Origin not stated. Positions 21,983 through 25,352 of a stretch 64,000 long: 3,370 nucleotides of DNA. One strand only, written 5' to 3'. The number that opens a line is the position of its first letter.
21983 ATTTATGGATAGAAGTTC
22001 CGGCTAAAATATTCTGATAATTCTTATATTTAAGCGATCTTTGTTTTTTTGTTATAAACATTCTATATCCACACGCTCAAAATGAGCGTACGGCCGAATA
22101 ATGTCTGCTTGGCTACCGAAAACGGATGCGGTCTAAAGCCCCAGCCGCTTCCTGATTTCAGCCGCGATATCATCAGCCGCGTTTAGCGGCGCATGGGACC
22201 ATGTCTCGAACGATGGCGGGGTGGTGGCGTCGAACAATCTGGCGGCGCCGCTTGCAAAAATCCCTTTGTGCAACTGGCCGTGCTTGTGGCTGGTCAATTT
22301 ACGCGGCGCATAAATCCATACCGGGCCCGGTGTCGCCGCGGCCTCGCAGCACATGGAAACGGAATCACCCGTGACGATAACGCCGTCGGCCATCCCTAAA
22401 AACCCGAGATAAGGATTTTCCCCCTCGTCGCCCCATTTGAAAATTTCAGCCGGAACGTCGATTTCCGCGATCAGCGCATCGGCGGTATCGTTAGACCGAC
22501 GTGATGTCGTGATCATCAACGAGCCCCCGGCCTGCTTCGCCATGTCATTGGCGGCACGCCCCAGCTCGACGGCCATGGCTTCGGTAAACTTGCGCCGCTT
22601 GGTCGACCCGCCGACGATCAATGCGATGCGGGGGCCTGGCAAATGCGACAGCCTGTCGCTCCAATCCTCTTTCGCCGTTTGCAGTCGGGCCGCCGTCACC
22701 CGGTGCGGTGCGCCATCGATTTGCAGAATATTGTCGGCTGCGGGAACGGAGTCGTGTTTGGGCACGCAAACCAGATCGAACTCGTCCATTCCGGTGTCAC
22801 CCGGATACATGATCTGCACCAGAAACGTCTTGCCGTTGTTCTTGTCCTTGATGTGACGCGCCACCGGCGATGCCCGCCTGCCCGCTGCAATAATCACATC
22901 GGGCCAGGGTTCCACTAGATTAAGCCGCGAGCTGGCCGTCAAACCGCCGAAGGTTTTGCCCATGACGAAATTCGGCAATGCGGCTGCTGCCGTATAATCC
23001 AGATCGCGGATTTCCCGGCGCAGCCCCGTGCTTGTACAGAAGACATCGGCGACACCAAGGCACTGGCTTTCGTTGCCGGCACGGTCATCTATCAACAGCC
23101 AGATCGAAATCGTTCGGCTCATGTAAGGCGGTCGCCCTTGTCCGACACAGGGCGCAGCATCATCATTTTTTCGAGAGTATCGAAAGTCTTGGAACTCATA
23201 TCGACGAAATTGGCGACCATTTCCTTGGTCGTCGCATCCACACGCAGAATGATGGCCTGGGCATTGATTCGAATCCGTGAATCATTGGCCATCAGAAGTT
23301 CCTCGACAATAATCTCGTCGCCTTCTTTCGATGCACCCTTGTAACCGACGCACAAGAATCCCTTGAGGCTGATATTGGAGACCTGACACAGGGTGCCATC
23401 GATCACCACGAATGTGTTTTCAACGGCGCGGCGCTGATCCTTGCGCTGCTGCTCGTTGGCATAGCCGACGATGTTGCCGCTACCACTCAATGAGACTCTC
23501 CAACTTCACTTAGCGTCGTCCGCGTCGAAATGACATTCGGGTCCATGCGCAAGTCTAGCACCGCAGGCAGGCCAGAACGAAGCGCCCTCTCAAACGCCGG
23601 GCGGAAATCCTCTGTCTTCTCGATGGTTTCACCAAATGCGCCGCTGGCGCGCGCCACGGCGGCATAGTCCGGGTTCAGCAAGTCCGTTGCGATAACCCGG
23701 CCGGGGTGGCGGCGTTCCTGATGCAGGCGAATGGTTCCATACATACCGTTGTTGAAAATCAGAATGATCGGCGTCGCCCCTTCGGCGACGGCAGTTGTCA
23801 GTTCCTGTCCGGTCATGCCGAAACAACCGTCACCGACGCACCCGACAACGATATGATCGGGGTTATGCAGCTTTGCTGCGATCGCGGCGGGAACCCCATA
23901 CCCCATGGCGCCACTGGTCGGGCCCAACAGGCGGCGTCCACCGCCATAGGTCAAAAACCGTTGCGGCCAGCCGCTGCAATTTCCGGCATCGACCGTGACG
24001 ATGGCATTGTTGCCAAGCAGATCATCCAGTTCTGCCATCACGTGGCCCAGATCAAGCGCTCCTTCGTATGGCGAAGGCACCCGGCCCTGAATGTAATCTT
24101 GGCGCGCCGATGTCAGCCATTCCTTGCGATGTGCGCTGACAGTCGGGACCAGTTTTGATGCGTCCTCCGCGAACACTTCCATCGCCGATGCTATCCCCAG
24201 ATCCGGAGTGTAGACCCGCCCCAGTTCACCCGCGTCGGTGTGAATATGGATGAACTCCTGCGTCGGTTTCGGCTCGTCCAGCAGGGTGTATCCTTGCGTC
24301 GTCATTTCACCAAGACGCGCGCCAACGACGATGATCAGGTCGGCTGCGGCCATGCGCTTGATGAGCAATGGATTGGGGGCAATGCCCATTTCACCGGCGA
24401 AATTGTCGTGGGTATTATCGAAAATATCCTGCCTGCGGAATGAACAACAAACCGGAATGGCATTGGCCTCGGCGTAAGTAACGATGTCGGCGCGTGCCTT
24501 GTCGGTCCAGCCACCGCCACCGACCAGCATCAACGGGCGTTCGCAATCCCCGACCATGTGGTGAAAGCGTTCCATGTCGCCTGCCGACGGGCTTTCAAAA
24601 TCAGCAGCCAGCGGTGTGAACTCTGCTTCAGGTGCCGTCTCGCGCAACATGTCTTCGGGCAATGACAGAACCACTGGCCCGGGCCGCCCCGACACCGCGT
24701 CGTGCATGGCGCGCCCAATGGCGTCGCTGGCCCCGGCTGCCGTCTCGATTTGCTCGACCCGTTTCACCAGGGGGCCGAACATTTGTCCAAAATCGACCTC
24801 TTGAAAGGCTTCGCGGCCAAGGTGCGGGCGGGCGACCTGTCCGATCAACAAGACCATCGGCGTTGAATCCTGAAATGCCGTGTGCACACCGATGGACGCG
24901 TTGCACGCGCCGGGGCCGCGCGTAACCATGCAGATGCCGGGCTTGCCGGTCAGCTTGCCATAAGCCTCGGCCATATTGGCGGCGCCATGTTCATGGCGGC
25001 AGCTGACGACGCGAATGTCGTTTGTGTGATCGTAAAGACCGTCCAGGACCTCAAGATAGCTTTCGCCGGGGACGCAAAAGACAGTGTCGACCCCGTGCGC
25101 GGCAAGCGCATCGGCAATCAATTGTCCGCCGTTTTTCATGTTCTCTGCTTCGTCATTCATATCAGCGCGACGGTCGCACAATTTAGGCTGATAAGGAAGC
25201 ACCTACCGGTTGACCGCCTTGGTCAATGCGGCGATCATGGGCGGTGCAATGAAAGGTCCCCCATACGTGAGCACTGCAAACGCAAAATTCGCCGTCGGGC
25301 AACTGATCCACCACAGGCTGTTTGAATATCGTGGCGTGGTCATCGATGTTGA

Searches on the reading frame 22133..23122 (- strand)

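Call 9: search_protein_families(library=pfam, proteins=[window:22133-23122:-], max_evalue=0.001)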
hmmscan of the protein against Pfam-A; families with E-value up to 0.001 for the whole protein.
window:22133-23122:- (329 aa): 1 family
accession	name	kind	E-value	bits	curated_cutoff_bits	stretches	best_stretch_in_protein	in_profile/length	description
PF06258.17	Mito_fiss_Elm1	-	3.5e-79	266.5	27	1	15-327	1-304/304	Mitochondrial fission ELM1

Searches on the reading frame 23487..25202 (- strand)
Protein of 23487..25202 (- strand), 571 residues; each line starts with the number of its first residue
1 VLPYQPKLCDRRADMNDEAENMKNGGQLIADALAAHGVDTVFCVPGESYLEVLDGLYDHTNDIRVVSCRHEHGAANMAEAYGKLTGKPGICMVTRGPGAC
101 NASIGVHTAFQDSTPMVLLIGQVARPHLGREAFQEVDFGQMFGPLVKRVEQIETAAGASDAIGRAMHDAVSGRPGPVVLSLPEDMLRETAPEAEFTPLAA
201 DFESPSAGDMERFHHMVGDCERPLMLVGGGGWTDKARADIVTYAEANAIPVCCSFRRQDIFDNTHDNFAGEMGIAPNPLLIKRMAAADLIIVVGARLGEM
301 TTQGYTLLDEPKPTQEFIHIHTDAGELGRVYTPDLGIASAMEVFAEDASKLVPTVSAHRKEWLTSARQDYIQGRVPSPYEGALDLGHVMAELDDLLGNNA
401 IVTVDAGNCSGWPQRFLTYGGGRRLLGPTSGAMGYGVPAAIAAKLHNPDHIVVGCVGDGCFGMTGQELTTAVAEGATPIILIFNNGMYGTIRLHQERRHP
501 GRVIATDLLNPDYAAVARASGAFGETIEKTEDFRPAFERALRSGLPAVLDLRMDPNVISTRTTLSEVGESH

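Call 9: search_protein_families(library=pfam, proteins=[window:23487-25202:-], max_evalue=0.001)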
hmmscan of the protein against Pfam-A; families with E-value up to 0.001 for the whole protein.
window:23487-25202:- (571 aa): 3 families
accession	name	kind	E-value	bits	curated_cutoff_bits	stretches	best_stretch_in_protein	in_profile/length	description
PF02776.23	TPP_enzyme_N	-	3.8e-39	133.6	26.8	1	24-139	2-117/119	Thiamine pyrophosphate enzyme, N-terminal TPP binding domain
PF02775.26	TPP_enzyme_C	-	1.2e-36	126.2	21.9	1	405-550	1-150/151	Thiamine pyrophosphate enzyme, C-terminal TPP binding domain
PF00205.28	TPP_enzyme_M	-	1.6e-27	96.3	30.4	1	219-344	10-133/137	Thiamine pyrophosphate enzyme, central domain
